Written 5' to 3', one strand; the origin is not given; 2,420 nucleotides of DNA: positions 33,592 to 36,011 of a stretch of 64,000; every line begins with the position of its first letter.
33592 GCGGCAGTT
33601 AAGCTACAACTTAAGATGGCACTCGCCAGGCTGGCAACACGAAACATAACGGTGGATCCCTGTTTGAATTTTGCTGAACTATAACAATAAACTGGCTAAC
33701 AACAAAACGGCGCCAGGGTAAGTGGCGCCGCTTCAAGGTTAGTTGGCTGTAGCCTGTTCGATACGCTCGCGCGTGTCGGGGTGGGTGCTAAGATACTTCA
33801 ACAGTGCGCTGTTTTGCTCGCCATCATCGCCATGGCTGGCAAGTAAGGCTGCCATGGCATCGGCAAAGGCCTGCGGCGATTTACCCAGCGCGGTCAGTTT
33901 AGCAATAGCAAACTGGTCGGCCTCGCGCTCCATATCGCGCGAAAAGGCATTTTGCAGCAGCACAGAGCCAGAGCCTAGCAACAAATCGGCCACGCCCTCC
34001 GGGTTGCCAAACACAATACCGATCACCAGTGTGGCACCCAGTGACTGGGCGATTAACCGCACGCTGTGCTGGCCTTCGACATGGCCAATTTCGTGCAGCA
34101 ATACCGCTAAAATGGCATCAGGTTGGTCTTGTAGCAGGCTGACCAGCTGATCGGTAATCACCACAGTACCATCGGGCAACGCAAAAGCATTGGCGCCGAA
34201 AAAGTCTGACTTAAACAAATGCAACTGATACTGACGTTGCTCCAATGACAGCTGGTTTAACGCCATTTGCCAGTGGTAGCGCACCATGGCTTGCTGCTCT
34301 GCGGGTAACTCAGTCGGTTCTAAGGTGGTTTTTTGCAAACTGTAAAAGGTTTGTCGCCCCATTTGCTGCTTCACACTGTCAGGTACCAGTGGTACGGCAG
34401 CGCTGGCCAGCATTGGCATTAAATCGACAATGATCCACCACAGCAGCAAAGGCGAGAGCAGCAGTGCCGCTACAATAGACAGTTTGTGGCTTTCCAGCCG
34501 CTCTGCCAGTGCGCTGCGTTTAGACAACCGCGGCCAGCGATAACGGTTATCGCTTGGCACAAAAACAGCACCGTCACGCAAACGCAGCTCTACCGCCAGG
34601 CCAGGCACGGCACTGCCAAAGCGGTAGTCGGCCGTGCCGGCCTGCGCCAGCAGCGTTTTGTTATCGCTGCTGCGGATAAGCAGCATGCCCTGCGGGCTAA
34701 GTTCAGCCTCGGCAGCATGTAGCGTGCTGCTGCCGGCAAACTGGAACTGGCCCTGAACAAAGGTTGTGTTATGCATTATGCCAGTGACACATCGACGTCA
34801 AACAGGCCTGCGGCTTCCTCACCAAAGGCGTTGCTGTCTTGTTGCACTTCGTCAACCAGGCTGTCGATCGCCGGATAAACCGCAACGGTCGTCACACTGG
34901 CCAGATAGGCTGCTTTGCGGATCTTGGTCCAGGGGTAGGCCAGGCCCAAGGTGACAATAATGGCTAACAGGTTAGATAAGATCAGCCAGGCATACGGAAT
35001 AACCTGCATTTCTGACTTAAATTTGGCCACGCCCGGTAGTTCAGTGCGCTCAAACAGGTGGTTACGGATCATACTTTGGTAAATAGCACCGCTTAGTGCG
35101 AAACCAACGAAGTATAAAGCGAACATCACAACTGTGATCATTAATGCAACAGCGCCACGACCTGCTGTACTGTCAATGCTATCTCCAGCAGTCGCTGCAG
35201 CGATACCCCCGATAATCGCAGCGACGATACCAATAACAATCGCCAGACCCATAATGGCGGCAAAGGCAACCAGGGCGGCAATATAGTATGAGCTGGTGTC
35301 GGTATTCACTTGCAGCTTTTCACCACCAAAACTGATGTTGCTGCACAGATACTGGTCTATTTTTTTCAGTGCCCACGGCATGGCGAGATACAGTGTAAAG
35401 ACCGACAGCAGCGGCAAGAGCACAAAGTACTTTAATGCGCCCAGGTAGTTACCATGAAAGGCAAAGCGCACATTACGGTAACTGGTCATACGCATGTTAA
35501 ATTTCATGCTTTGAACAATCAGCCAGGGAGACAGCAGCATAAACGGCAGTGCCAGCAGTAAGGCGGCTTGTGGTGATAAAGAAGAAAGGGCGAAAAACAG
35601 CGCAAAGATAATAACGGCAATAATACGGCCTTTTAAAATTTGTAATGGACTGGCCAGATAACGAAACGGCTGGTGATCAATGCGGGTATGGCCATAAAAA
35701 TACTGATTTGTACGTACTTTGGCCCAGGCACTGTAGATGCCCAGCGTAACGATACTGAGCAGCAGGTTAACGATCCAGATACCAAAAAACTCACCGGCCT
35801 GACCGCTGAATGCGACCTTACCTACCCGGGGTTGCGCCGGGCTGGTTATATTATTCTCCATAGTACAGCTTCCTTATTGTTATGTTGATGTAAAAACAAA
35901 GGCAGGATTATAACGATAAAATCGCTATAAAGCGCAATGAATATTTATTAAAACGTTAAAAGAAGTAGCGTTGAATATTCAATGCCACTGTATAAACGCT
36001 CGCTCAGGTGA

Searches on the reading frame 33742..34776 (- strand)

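Call 85: search_protein_families(library=pfam, proteins=[window:33742-34776:-], max_evalue=0.00001)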
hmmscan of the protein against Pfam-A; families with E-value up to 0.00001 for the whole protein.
window:33742-34776:- (345 aa): 1 family
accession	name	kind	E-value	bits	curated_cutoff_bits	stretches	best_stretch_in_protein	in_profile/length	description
PF01435.24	Peptidase_M48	-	1.8e-25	90.3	20.3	1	170-343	12-183/186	Peptidase family M48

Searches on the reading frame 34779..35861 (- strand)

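Call 85: search_protein_families(library=pfam, proteins=[window:34779-35861:-], max_evalue=0.00001)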
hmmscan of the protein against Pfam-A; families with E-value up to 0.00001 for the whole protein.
window:34779-35861:- (361 aa): 1 family
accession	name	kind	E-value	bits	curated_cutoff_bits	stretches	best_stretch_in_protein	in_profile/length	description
PF05987.18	DUF898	-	2.5e-110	369.2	28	1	15-351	3-334/336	Bacterial protein of unknown function (DUF898)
